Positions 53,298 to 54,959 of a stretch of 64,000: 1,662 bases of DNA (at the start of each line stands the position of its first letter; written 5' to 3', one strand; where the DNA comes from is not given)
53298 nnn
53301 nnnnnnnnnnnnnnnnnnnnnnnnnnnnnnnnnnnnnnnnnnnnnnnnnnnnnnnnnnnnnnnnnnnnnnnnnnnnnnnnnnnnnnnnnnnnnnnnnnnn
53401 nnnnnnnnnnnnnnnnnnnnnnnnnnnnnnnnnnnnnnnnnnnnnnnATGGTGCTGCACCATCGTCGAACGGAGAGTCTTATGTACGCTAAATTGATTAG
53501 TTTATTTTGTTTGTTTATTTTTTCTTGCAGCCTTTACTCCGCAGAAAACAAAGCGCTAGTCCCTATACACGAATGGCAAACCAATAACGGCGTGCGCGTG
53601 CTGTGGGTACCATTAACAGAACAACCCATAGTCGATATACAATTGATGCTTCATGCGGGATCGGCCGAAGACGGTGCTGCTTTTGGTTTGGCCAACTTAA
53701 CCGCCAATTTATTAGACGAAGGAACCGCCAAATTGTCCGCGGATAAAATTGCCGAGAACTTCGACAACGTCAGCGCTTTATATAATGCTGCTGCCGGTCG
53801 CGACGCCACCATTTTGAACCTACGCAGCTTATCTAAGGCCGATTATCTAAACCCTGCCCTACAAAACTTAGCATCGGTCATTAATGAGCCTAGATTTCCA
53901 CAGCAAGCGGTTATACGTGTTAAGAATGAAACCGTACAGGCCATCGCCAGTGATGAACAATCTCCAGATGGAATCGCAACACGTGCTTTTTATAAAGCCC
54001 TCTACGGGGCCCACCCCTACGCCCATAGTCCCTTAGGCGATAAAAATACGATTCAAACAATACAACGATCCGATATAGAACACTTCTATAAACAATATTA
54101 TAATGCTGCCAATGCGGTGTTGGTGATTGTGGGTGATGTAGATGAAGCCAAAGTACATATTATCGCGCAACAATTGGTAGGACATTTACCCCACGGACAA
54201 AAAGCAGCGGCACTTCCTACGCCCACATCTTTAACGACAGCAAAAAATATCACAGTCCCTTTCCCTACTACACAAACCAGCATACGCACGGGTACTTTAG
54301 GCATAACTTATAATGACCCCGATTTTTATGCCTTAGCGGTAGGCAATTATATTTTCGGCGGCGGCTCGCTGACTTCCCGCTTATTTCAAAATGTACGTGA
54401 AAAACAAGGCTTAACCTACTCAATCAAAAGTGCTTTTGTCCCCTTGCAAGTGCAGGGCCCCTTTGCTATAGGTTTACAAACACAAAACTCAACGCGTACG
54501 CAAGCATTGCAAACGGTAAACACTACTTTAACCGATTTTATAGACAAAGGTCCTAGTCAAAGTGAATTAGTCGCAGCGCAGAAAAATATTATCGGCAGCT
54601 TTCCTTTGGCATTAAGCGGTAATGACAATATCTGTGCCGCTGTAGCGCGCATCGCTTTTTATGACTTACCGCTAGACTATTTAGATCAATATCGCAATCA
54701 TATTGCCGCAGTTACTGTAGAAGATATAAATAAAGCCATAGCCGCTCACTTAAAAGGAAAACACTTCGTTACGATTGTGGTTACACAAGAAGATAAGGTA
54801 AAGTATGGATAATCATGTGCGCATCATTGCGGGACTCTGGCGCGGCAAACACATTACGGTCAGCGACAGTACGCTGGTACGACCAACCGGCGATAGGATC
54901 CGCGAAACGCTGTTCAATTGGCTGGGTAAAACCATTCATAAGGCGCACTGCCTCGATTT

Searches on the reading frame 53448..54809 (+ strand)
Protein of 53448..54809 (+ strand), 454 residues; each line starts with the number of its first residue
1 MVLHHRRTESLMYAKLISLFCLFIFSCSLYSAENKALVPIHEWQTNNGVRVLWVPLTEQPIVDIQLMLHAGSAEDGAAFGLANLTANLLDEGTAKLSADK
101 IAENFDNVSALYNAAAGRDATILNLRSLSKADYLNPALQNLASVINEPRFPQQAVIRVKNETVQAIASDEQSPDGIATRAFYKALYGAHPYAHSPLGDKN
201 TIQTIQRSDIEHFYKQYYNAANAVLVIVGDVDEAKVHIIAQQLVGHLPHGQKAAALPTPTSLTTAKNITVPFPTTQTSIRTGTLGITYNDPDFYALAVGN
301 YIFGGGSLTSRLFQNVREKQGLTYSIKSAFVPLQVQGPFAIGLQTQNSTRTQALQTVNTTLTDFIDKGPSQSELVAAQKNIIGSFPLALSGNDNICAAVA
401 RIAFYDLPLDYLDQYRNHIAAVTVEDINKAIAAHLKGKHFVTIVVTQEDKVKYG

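Call 6: search_protein_families(library=pfam, proteins=[window:53448-54809:+])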
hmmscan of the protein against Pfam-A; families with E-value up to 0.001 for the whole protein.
window:53448-54809:+ (454 aa): 2 families
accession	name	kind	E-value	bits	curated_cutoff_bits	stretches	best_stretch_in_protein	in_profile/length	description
PF05193.26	Peptidase_M16_C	-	6.6e-34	117.8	23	1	205-380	2-180/181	Peptidase M16 inactive domain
PF00675.25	Peptidase_M16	-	4.6e-13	49.8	22.3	1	58-195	9-145/149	Insulinase (Peptidase family M16)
